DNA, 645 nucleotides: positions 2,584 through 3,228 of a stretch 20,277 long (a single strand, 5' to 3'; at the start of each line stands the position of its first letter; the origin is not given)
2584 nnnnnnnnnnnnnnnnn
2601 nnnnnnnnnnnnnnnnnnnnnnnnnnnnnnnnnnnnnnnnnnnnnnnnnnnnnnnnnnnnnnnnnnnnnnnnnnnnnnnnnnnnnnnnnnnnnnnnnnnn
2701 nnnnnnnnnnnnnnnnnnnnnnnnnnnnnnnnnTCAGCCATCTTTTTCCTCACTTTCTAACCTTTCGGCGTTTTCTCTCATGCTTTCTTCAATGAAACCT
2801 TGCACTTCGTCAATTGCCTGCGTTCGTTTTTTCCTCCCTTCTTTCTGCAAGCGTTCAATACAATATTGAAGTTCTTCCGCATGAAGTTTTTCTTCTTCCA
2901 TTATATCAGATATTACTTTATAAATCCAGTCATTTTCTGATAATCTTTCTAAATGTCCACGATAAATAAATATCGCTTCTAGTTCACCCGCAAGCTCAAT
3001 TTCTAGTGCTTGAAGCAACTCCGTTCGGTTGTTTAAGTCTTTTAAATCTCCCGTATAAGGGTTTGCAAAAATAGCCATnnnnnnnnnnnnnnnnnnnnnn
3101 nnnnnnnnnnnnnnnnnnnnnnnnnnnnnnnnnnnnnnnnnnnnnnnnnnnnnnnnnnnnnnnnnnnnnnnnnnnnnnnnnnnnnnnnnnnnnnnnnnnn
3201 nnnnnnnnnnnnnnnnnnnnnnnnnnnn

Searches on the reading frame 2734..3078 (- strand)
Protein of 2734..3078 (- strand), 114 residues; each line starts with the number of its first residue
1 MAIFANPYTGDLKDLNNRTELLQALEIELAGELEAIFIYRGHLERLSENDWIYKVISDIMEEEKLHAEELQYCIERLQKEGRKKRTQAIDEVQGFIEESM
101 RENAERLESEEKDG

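Call 10: search_protein_families(library=phrogs, proteins=[window:2734-3078:-], max_evalue=0.01)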
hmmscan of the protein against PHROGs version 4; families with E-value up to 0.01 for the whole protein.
window:2734-3078:- (114 aa): 1 family
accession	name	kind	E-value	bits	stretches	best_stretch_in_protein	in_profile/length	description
phrog_7727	-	unknown function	0.0095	15.9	0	42-106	241-301/377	-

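Call 53: search_protein_families(library=pfam, proteins=[window:2734-3078:-], max_evalue=0.1)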
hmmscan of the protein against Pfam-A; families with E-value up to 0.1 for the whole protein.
window:2734-3078:- (114 aa): 5 families
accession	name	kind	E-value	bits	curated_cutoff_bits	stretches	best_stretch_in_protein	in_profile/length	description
PF03232.19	COQ7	-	2e-05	24.7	23.5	1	23-77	5-59/169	Ubiquinone biosynthesis protein COQ7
PF11640.13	TAN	-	0.0011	19.6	27.1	0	18-52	116-150/150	Telomere-length maintenance and DNA damage repair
PF20824.2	Cmr2_hel_dom2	-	0.0051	17.7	27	1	50-106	13-70/86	CRISPR RNA silencing complex Cmr2 subunit, second helical domain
PF18249.6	Ca_bind_SSO6904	-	0.0094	16.7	25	1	18-62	24-72/90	Calcium binding protein SSO6904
PF06595.17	BDV_P24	-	0.029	14.7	27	1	44-79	67-102/202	Borna disease virus P24 protein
